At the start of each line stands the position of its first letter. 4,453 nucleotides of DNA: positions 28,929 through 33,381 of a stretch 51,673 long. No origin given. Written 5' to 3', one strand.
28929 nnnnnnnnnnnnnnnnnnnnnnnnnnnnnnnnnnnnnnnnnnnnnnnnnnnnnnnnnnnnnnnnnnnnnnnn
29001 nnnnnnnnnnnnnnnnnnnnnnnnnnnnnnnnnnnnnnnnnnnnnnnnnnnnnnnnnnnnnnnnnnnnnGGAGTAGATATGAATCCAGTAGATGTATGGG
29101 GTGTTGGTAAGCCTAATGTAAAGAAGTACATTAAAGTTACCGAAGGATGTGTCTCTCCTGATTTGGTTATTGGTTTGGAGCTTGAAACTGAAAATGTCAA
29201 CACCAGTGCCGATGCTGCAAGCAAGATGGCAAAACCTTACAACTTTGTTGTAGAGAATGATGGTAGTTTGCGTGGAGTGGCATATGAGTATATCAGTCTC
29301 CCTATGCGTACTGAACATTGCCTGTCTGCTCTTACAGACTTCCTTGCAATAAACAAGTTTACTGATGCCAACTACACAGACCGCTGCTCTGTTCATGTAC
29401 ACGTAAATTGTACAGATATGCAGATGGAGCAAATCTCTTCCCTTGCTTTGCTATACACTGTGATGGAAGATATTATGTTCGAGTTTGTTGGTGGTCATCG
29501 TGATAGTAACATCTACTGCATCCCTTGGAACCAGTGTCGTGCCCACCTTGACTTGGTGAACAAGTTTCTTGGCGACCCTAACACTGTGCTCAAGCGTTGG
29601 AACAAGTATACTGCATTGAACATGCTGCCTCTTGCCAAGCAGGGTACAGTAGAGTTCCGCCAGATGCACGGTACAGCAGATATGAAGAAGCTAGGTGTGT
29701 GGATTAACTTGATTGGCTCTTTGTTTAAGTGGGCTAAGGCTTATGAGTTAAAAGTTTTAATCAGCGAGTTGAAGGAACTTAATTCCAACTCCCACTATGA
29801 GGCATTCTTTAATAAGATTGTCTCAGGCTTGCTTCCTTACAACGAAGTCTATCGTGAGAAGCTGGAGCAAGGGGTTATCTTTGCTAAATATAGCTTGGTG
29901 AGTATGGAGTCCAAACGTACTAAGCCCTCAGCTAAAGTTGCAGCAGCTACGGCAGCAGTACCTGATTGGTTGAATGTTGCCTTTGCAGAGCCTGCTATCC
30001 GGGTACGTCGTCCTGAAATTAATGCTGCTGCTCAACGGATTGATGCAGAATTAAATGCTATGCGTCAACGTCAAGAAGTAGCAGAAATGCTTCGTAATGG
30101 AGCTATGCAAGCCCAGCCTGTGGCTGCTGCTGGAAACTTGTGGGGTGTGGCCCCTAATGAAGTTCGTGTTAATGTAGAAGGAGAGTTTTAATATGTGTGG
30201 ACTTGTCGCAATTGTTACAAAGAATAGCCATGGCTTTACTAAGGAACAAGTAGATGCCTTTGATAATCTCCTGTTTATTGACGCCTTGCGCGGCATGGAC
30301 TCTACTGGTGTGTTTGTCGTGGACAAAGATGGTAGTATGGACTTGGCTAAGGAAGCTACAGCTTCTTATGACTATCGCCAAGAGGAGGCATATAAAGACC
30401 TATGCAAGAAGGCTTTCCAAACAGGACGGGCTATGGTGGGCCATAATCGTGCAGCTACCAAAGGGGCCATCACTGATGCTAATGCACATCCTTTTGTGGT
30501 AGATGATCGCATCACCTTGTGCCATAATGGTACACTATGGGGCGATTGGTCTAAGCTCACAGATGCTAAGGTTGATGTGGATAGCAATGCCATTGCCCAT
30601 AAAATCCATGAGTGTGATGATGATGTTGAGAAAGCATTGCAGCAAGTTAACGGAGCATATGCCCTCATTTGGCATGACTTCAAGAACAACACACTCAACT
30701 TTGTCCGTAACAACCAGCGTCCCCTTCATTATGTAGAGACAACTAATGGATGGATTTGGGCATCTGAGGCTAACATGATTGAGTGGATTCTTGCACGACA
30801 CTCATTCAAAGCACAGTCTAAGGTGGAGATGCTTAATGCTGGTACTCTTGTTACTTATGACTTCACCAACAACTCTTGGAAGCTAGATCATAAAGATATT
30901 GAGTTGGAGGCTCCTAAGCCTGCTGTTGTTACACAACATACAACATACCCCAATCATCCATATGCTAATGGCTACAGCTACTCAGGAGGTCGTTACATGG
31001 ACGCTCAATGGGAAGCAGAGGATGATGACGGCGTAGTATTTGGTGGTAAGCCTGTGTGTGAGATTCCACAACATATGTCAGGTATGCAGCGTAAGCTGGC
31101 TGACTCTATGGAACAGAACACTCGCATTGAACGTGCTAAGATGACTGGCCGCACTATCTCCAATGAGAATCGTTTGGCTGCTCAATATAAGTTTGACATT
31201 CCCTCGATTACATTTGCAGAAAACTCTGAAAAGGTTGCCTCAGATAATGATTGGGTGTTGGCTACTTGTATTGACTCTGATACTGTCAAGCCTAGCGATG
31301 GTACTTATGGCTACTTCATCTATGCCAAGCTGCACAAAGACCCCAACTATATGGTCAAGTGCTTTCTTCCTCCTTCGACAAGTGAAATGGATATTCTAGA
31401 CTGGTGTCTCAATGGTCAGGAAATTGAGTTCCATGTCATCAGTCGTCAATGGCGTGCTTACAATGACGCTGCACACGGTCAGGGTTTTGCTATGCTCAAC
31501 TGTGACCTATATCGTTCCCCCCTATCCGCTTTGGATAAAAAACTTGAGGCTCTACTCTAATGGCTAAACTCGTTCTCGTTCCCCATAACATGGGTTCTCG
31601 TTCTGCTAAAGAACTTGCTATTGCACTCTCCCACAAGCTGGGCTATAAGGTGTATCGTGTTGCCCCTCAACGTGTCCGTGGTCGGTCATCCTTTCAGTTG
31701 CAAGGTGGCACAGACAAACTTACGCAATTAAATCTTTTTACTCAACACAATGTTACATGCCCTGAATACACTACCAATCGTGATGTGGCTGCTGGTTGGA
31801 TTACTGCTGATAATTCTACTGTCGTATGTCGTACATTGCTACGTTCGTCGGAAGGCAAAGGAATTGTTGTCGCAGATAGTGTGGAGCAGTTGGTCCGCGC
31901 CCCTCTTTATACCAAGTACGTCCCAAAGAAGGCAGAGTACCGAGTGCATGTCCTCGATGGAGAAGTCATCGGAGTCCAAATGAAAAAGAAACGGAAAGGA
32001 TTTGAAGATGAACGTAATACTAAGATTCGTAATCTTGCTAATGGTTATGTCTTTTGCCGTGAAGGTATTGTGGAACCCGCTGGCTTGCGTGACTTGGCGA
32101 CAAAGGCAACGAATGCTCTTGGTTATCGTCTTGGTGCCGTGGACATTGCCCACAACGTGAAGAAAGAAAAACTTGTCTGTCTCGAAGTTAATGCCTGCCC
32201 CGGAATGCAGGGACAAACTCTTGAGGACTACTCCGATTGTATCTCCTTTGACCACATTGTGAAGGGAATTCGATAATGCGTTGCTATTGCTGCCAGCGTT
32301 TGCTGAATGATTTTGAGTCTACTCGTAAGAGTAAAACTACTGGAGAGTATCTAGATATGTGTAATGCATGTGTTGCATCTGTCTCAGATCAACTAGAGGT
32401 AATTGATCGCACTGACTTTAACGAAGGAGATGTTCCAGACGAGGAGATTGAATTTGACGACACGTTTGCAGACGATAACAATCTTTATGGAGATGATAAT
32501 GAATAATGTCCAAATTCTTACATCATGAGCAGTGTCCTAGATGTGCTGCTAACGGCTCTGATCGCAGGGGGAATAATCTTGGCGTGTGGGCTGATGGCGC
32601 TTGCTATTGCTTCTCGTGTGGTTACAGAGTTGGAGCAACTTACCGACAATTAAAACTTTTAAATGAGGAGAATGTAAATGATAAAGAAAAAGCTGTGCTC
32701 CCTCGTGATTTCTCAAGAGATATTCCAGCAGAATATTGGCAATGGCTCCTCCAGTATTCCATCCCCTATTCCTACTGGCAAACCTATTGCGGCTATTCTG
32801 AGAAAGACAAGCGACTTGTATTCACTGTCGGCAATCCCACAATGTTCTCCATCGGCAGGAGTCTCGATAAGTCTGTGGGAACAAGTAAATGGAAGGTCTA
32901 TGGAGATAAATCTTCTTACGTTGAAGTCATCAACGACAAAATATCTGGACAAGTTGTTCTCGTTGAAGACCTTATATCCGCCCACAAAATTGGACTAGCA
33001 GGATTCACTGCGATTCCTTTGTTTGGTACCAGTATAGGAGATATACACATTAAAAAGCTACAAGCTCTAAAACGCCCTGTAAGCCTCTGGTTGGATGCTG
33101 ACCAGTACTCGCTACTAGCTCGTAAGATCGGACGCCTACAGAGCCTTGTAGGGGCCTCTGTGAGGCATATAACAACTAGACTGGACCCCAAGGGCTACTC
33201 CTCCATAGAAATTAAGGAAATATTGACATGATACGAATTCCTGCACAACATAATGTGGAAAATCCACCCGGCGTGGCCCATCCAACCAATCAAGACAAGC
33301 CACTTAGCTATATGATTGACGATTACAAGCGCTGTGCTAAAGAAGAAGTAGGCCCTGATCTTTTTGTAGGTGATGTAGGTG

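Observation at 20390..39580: Massively over-represented palindrome RTTAAA-N3-TTTAAY confined to the plus-strand arm, in both intergenic and coding DNA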

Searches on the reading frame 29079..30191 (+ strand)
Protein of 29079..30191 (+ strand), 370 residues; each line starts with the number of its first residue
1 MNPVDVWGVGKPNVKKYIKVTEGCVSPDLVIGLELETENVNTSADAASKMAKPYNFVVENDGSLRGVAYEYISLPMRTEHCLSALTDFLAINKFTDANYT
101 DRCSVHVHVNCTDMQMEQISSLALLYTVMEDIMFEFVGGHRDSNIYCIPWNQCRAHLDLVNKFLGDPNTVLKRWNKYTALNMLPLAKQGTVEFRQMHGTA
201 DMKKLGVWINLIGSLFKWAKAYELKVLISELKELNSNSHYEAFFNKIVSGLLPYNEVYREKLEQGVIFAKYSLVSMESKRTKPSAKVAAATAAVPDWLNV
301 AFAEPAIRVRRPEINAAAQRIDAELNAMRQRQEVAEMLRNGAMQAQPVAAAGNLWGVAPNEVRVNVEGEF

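Call 7: search_protein_families(library=phrogs, proteins=[window:29079-30191:+])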
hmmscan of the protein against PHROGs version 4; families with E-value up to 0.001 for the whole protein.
window:29079-30191:+ (370 aa): 4 families
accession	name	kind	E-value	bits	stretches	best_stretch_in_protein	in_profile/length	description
phrog_7469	-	other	2.1e-40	140.2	1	30-338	18-321/357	amidoligase enzyme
phrog_7631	-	other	3.4e-27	96.4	1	31-277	29-270/394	amidoligase enzyme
phrog_2443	-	other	6e-18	65.8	1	58-221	201-364/801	amidoligase enzyme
phrog_38711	-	unknown function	6.9e-17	62.2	1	31-215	193-377/568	-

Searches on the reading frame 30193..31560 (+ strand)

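Call 7: search_protein_families(library=phrogs, proteins=[window:30193-31560:+])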
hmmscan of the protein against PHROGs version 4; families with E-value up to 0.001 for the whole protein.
window:30193-31560:+ (455 aa): 7 families
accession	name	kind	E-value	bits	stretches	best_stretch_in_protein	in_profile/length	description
phrog_4736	-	other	2.5e-75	255.7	1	1-264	1-259/498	L-glutamine-D-fructose-6-phosphate aminotransferase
phrog_18128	-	other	1.3e-36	127.5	1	1-202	1-196/437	aminotransferase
phrog_13807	-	unknown function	2.1e-14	53.8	1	1-240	1-243/609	-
phrog_14519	-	moron, auxiliary metabolic gene and host takeover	2.8e-10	41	1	1-189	1-189/295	glutamine amidotransferase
phrog_26846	-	unknown function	2e-08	34.3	1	1-117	1-106/502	-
phrog_10428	-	other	6e-07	29.5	1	1-202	1-222/476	L-glutamine-D-fructose-6-phosphate aminotransferase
phrog_25883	-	unknown function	0.00019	21.8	1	81-194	66-179/299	-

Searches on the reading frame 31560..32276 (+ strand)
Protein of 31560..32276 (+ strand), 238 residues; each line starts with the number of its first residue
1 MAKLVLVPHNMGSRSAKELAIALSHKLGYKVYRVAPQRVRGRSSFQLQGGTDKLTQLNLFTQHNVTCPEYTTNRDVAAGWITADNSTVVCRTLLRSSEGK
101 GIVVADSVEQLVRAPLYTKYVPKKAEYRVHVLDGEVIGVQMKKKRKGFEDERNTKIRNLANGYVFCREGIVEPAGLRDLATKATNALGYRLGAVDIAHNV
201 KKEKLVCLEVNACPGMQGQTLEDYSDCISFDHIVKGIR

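Call 7: search_protein_families(library=phrogs, proteins=[window:31560-32276:+])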
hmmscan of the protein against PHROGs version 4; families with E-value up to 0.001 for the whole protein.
window:31560-32276:+ (238 aa): 1 family
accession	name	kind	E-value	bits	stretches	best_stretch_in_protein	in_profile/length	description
phrog_2599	-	moron, auxiliary metabolic gene and host takeover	5.1e-50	171.9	1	51-225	118-299/708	ribosomal protein S6 glutaminyl transferase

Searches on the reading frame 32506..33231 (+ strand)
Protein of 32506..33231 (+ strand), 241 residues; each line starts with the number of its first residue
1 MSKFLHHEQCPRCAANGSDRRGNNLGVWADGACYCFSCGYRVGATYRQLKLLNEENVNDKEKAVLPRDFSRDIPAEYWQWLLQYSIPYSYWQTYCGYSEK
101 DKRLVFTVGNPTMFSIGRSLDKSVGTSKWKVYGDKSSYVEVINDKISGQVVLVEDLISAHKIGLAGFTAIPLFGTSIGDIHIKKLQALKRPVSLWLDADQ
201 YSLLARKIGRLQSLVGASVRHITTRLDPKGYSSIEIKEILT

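Call 7: search_protein_families(library=phrogs, proteins=[window:32506-33231:+])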
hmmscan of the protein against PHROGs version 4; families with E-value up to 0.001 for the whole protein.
window:32506-33231:+ (241 aa): 3 families
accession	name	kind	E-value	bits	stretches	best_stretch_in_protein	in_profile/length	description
phrog_47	-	DNA, RNA and nucleotide metabolism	1.6e-16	61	1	12-237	57-327/947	DNA primase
phrog_22173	-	DNA, RNA and nucleotide metabolism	1.8e-12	48.3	1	129-240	16-130/133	DNA primase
phrog_239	-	DNA, RNA and nucleotide metabolism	2.2e-07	31.2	1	1-64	36-114/801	DNA primase/helicase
